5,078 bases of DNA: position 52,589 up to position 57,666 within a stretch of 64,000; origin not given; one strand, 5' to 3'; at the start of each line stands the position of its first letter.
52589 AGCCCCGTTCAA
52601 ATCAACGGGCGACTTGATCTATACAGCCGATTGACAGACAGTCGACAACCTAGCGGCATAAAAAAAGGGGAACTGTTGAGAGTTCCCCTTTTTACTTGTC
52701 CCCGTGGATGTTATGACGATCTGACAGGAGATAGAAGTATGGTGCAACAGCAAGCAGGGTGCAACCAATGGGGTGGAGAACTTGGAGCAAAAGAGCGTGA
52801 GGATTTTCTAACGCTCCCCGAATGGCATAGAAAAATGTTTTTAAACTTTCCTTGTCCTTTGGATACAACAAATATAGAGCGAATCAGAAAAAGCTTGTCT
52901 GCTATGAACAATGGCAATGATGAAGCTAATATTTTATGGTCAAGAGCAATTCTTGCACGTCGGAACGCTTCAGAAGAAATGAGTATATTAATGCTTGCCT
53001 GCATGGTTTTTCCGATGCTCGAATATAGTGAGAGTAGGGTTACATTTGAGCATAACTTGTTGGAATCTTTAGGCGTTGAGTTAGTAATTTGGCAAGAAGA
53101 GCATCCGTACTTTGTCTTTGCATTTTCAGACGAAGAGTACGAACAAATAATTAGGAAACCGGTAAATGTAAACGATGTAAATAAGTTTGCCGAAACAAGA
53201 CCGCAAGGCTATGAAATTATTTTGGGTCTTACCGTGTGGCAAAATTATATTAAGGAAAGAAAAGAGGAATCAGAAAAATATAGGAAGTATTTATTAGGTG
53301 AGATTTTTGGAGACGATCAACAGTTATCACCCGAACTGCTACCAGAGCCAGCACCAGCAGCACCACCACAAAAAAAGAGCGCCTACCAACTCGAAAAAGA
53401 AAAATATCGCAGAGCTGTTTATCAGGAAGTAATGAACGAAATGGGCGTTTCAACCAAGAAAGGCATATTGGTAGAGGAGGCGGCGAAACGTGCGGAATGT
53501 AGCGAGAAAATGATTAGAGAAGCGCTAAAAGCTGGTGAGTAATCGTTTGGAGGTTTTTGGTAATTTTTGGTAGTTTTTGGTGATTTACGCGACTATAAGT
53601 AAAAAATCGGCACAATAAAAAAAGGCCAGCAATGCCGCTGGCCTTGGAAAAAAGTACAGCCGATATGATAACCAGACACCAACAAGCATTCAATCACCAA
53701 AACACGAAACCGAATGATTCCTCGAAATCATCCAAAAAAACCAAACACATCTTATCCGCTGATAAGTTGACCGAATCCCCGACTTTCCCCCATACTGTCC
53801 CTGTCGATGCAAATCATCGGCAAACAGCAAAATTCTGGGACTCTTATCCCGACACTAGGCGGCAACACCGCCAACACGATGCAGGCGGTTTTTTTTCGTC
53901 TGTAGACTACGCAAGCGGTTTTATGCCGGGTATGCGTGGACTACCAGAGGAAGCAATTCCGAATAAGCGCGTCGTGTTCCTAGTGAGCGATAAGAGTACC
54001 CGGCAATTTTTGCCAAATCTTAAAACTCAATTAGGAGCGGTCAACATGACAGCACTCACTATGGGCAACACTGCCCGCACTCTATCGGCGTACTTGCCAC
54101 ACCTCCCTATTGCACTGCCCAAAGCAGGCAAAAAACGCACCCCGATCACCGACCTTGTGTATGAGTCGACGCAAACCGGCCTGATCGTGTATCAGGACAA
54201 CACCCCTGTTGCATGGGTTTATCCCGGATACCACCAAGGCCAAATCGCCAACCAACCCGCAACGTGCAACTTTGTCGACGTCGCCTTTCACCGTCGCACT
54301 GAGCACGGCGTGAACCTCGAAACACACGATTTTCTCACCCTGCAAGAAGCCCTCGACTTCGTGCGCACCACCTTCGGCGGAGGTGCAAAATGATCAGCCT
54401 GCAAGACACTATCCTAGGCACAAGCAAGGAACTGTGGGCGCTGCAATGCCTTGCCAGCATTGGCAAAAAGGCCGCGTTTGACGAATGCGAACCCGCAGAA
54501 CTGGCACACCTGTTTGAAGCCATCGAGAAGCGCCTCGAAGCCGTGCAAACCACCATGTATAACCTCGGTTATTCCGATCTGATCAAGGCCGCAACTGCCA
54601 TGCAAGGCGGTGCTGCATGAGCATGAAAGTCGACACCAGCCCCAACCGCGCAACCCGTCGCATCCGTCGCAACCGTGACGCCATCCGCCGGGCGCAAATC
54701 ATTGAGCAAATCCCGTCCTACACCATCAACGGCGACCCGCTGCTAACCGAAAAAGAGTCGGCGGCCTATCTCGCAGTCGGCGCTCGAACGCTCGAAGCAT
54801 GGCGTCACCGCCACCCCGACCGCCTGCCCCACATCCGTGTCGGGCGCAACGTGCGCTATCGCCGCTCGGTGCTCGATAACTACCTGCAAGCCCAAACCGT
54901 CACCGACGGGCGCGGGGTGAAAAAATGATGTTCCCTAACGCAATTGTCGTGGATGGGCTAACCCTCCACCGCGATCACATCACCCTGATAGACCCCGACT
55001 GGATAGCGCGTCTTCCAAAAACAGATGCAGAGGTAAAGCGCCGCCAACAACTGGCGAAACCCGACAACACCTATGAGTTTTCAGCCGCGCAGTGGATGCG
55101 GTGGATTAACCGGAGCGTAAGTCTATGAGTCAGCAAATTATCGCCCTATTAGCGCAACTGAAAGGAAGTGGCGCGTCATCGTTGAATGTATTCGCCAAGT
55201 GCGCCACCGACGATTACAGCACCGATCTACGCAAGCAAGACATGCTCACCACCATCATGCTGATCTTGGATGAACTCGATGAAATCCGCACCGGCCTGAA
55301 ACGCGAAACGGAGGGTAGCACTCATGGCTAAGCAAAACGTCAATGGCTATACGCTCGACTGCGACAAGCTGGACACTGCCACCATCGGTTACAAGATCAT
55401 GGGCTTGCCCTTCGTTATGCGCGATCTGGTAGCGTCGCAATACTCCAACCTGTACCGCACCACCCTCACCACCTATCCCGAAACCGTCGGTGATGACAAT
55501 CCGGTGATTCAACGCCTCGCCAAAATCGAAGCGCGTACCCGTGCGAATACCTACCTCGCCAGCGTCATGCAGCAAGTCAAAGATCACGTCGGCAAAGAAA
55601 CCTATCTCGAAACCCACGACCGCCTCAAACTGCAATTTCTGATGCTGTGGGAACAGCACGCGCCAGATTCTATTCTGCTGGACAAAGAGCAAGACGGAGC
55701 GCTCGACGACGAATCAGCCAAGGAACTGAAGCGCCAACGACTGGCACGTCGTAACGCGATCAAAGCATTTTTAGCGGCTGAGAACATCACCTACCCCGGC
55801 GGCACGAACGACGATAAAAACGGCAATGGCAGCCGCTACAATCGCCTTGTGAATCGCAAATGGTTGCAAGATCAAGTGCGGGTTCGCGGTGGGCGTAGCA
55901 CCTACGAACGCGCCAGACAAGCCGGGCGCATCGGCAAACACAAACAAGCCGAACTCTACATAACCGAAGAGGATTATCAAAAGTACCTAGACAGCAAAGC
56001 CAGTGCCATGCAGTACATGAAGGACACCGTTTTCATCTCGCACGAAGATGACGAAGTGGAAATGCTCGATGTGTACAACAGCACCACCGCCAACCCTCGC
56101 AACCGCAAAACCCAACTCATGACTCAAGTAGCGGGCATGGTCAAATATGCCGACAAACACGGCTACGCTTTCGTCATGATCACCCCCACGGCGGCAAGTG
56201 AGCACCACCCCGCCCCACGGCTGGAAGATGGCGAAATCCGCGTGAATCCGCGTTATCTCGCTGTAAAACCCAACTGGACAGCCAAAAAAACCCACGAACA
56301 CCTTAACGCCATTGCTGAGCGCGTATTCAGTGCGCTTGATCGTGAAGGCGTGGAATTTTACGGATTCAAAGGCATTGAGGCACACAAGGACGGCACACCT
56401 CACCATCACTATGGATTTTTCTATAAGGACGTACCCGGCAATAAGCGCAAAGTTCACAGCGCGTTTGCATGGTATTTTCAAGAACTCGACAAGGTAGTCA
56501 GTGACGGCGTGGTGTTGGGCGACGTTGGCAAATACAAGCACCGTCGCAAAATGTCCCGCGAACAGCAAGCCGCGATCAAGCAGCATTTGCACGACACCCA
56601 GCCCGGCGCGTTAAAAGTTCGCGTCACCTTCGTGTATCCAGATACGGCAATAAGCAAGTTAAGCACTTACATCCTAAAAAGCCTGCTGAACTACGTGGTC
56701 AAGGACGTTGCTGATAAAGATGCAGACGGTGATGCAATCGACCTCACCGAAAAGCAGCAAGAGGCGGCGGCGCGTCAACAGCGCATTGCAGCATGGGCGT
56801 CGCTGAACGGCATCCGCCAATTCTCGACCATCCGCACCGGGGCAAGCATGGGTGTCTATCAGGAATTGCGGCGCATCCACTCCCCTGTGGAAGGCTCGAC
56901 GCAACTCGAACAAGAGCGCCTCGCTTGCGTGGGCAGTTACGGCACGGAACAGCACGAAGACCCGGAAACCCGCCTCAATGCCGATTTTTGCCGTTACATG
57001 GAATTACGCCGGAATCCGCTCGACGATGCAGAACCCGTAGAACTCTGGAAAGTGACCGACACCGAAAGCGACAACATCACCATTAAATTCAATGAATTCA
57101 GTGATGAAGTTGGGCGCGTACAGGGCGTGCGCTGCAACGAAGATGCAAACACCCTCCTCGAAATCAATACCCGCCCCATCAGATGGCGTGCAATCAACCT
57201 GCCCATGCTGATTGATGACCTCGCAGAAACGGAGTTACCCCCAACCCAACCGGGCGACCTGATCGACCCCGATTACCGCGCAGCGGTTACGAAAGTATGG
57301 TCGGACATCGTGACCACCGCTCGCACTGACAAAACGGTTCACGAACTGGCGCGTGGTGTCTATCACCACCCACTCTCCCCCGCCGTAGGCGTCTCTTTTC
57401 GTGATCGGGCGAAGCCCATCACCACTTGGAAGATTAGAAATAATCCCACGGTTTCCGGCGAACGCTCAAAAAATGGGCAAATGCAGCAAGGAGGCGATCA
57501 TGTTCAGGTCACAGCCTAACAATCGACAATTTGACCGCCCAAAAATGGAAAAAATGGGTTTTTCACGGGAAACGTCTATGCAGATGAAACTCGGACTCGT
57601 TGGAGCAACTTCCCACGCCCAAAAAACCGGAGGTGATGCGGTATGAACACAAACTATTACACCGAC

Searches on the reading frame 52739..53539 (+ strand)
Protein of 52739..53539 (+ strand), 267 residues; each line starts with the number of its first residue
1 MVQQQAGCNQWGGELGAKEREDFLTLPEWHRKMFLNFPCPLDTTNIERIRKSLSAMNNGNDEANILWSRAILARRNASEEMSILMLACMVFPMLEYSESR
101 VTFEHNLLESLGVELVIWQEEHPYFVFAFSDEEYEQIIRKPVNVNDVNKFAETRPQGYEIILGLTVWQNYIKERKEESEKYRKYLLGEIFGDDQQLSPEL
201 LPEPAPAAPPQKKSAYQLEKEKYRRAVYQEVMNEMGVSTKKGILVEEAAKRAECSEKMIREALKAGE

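Call 10: search_protein_families(library=pfam, max_evalue=0.01, proteins=[window:52739-53539:+])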
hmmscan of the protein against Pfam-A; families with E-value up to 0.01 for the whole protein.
window:52739-53539:+ (267 aa): 0 families

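Call 11: search_protein_families(library=phrogs, max_evalue=0.01, proteins=[window:52739-53539:+])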
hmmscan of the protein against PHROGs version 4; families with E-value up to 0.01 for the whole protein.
window:52739-53539:+ (267 aa): 0 families

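Call 13: search_protein_families(library=padloc, max_evalue=0.01, proteins=[window:52739-53539:+])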
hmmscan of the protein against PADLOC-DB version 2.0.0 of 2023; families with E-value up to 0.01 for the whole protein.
window:52739-53539:+ (267 aa): 0 families

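Call 15: find_homologous_proteins(query=window:52739-53539:+)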
Query window:52739-53539:+ (267 aa): 4 proteins with E <= 0.001 among 1226 candidates.
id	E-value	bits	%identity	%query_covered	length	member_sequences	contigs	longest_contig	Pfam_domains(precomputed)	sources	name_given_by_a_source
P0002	9.6e-111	387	96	70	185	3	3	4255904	-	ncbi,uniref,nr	ncbi:hypothetical protein [Thiothrix subterranea]|uniref:Uncharacterized protein n=1 Tax=Thiothrix s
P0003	2.2e-26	111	95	21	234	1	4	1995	-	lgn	-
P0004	2.4e-26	111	95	21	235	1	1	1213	-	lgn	-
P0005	7.7e-25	106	89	20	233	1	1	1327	-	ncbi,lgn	-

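Call 17: find_encoding_contigs(protein=P0002, flank=10000, max_places=4)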
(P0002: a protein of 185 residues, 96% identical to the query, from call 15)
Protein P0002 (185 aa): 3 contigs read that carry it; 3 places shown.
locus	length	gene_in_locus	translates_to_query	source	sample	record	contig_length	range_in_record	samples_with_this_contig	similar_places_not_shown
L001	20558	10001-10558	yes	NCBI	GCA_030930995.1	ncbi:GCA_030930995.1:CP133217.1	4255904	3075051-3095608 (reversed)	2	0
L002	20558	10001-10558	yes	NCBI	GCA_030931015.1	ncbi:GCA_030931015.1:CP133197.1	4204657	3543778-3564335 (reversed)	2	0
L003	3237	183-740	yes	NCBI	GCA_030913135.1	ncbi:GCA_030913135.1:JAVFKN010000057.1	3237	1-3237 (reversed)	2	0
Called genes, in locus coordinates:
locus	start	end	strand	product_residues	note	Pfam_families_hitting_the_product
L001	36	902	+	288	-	PF00294:PfkB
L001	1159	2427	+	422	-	PF13356:Arm-DNA-bind_3, PF00589:Phage_integrase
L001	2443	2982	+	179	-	PF04352:ProQ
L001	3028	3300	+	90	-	PF04365:BrnT_toxin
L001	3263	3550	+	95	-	PF14384:BrnA_antitoxin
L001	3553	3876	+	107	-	-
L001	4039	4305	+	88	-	PF04014:MazE_antitoxin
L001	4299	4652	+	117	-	PF02452:PemK_toxin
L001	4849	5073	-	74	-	-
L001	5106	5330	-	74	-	-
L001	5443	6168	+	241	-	-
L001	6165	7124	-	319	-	PF01609:DDE_Tnp_1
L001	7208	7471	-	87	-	-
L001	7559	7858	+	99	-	-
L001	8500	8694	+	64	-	-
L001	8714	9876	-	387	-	PF01527:HTH_Tnp_1 (weak), PF13384:HTH_23 (faint), PF13276:HTH_21, PF00665:rve, PF13683:rve_3, PF13333:rve_2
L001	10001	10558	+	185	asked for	-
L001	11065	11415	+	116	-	-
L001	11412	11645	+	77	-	-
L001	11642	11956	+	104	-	PF12728:HTH_17 (weak)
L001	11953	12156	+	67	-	-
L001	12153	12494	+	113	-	-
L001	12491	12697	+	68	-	-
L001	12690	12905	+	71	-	-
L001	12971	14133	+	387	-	PF01527:HTH_Tnp_1 (weak), PF13384:HTH_23 (faint), PF13276:HTH_21, PF00665:rve, PF13683:rve_3, PF13333:rve_2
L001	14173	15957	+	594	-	PF05840:Phage_GPA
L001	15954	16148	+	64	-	-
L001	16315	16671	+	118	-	-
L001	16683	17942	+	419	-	-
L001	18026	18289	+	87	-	-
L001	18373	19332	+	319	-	PF01609:DDE_Tnp_1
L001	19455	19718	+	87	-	-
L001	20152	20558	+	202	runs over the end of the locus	PF01609:DDE_Tnp_1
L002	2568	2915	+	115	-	PF04352:ProQ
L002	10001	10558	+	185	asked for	-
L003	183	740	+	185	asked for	-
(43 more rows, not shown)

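Call 18: find_encoding_contigs(protein=P0003, flank=5000, max_places=4)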
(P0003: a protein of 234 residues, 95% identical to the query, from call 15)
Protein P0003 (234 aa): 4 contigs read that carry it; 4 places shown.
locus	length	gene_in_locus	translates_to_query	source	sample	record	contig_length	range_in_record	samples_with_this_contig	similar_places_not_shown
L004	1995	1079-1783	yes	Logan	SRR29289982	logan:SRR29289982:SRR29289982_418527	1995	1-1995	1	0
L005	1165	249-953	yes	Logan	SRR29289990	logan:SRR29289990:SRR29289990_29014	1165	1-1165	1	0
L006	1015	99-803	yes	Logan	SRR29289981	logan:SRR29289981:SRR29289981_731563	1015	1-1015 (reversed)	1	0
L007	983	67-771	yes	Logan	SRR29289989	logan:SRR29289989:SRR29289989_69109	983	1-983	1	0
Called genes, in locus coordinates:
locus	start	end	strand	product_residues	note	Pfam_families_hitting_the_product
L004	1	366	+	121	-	?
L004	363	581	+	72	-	-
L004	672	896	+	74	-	-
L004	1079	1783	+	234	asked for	-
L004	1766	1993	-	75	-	?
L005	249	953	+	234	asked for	-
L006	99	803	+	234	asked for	-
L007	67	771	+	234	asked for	-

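Call 57: predict_structure(alignment_id=A5)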
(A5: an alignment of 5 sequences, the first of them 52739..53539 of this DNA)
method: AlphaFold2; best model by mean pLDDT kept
length: 267 residues; sequences in the alignment: 5
mean_pLDDT: 41.7   pTM: 0.25
mean pLDDT of the five models: 41.7, 41.4, 40.1, 39.9, 38.0
residues with pLDDT >= 90: 0; 70-90: 0; 50-70: 45; < 50: 222
segments of 3 or more residues with pLDDT < 50: 1-16, 26-30, 32-78, 88-136, 138-141, 150-210, 230-249, 251-254
pLDDT, mean of each block of 10 residues (from residue 1): 29 43 49 44 48 45 47 47 49 34 30 30 31 47 51 38 35 37 32 35 38 53 52 39 45 50 51
secondary structure, 60 per line:
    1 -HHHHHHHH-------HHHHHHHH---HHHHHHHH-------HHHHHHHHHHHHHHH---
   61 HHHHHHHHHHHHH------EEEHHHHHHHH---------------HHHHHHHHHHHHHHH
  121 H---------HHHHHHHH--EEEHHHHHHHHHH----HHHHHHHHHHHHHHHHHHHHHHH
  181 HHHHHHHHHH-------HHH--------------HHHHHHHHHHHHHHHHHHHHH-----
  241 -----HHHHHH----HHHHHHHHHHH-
elements in order: H2-9 H17-24 H28-35 H43-57 H61-73 E80-82 H83-90 H106-121 H131-138 E141-143 H144-153 H158-190 H215-235 H246-251 H256-266

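Call 58: search_protein_families(library=pfam, max_evalue=0.05, proteins=[L004:1079-1780:+])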
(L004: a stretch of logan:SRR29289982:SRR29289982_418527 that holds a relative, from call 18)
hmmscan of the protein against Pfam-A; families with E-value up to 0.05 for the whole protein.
L004:1079-1780:+ (234 aa): 2 families
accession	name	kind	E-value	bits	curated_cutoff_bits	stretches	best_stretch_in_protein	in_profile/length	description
PF00453.23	Ribosomal_L20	-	0.027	15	30.8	1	78-126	53-100/107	Ribosomal protein L20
PF12941.12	HCV_NS5a_C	-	0.04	14.2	25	0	153-220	125-192/242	HCV NS5a protein C-terminal region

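Call 84: search_protein_families(library=ncbifam, max_evalue=0.01, proteins=[window:52739-53539:+])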
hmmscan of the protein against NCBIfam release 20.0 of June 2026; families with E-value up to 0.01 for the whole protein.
window:52739-53539:+ (267 aa): 0 families

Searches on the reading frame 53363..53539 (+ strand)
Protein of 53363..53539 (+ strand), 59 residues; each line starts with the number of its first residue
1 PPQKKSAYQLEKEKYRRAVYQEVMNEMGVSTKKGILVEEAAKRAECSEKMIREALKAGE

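Call 62: search_solved_structures(query=A9, max_evalue=10, show_alignments=3)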
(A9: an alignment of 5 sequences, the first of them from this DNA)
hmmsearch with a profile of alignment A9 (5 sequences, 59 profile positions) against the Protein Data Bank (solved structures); distinct sequences matched with E-value up to 10: 11.
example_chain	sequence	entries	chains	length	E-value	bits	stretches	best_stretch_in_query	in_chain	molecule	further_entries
4yxx_A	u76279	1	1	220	0.32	14.1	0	27-44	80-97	dTor_6x35L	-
5cwc_A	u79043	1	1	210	0.43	13.7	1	37-56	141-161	Designed helical repeat protein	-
9raq_A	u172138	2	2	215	0.51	13.5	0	26-57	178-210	TRP_F43W/E39L | [(sulfaNHC)Au].TRP_F43W/E39L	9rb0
8c3w_A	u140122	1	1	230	0.82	12.8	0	29-44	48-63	dnHEM1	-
5kkr_B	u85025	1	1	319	1.1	12.4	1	10-36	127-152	Kinase suppressor of Ras 2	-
2y4i_B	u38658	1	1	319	1.1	12.4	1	10-36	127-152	KINASE SUPPRESSOR OF RAS 2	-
7juq_B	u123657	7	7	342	1.3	12.2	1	10-36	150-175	Kinase suppressor of Ras 2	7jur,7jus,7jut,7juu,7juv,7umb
9h3c_A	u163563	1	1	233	2.6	11.2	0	29-44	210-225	De novo designed tandem repeat protein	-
9rar_A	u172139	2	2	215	3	11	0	26-57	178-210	TRP_F43W | [(sulfaNHC)Au].TRP_F43W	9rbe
8s6p_A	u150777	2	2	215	3.3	10.9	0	26-57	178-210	TRP_18 F116W (R0) | TRP_18 F116W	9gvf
9h10_A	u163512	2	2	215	3.3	10.9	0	26-57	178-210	[(sulfaNHC)Au].TRP_18 | Tandem-repeat protein (TRP)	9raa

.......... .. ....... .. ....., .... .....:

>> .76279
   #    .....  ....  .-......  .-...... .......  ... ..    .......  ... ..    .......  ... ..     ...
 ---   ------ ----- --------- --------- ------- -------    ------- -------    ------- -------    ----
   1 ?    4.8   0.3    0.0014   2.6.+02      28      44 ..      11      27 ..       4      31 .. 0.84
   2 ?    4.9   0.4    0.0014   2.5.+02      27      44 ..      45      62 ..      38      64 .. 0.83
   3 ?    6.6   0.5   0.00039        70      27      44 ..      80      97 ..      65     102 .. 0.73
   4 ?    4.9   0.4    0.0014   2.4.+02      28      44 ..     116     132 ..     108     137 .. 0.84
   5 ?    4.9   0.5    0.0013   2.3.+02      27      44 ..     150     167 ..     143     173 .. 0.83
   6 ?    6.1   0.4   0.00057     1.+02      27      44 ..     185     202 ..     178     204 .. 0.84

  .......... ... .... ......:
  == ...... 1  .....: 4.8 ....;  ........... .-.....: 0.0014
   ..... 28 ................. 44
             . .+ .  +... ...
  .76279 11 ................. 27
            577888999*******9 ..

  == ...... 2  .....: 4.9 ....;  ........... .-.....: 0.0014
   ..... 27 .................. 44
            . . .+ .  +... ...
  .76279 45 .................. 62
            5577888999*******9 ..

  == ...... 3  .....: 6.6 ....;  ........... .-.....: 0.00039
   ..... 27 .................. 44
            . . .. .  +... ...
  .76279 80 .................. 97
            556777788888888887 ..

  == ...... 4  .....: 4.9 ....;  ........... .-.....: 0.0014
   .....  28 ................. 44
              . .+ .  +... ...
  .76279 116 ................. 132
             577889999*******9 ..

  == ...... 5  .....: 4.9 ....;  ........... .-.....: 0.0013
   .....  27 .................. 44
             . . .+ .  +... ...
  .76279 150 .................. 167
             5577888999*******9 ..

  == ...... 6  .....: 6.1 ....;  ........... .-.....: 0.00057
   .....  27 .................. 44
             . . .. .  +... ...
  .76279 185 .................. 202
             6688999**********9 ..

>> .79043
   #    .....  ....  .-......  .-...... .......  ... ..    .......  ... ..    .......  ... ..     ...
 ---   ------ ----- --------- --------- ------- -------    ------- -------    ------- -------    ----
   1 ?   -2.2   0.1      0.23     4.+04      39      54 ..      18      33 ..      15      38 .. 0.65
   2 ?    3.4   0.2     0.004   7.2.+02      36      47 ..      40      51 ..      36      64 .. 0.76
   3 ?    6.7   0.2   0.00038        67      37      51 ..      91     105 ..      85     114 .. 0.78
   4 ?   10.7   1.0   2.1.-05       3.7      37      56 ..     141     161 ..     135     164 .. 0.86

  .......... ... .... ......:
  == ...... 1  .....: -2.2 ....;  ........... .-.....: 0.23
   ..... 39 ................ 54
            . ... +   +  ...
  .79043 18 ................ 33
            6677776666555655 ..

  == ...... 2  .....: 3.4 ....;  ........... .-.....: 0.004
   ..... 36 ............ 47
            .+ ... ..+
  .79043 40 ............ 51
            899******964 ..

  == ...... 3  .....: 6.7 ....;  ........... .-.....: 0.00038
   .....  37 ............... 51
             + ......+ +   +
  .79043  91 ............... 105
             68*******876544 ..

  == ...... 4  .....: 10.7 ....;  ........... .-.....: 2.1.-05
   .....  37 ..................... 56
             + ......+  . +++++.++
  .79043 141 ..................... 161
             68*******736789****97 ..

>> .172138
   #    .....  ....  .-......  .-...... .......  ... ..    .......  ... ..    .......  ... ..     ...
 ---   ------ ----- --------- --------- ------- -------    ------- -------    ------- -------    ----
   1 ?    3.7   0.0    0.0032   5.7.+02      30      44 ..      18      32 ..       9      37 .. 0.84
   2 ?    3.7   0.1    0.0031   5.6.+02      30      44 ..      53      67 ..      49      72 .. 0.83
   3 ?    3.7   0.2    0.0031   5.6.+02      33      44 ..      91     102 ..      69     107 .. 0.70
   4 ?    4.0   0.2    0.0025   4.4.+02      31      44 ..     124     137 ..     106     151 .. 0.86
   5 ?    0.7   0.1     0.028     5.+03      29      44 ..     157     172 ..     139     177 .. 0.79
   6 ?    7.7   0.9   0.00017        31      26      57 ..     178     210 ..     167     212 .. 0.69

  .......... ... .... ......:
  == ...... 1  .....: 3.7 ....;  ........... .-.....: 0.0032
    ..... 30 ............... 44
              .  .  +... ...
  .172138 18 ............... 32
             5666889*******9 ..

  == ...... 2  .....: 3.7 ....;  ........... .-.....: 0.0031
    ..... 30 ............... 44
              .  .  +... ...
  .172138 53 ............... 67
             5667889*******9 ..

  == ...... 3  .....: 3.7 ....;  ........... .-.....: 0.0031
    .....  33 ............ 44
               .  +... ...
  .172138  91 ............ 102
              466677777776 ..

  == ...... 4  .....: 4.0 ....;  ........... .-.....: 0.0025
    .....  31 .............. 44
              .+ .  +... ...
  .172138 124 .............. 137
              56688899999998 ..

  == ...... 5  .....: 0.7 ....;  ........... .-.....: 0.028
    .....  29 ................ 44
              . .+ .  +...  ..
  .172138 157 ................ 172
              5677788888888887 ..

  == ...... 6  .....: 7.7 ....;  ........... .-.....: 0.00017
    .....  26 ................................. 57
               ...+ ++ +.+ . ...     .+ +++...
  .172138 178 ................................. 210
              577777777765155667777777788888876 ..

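Call 63: search_protein_families(library=pfam, alignment_id=A9, max_evalue=10)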
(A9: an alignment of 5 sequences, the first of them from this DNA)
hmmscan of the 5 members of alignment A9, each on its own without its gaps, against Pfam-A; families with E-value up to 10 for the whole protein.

A. member 1, seq(59 aa): 2 families
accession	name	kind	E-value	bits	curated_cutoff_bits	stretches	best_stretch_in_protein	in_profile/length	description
PF06069.16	PerC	-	0.025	15.3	22.6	1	5-57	5-57/90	PerC transcriptional activator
PF09957.15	VapB_antitoxin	-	0.047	14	23.4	1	36-56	11-33/47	Bacterial antitoxin of type II TA system, VapB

B. families by the number of members that match (of 5 scanned): 5 families
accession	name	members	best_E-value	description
PF06069.16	PerC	1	0.025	PerC transcriptional activator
PF19377.4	DUF5952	1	0.032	Family of unknown function (DUF5952)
PF09957.15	VapB_antitoxin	1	0.047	Bacterial antitoxin of type II TA system, VapB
PF13518.12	HTH_28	1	0.059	Helix-turn-helix domain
PF04539.22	Sigma70_r3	1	0.15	Sigma-70 region 3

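Call 99: search_protein_families(library=phrogs, max_evalue=1, proteins=[window:53363-53539:+])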
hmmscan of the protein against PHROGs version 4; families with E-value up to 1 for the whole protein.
seq(59 aa): 2 families
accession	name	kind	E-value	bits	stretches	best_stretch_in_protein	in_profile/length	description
phrog_6058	-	unknown function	0.0012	19.6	1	18-58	9-48/113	-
phrog_836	-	transcription regulation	0.1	13.7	1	14-57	80-119/133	late transcriptional activator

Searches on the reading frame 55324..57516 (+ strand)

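Call 12: search_protein_families(library=pfam, max_evalue=0.01, proteins=[window:55324-57516:+])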
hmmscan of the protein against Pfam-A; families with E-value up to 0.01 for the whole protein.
window:55324-57516:+ (731 aa): 1 family
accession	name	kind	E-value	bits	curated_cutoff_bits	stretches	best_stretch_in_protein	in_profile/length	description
PF05840.19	Phage_GPA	-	1.4e-28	100.3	31.4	1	169-384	72-275/321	Bacteriophage replication gene A protein (GPA)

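Call 13: search_protein_families(library=padloc, max_evalue=0.01, proteins=[window:55324-57516:+])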
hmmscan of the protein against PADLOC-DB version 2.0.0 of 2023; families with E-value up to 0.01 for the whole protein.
window:55324-57516:+ (731 aa): 0 families
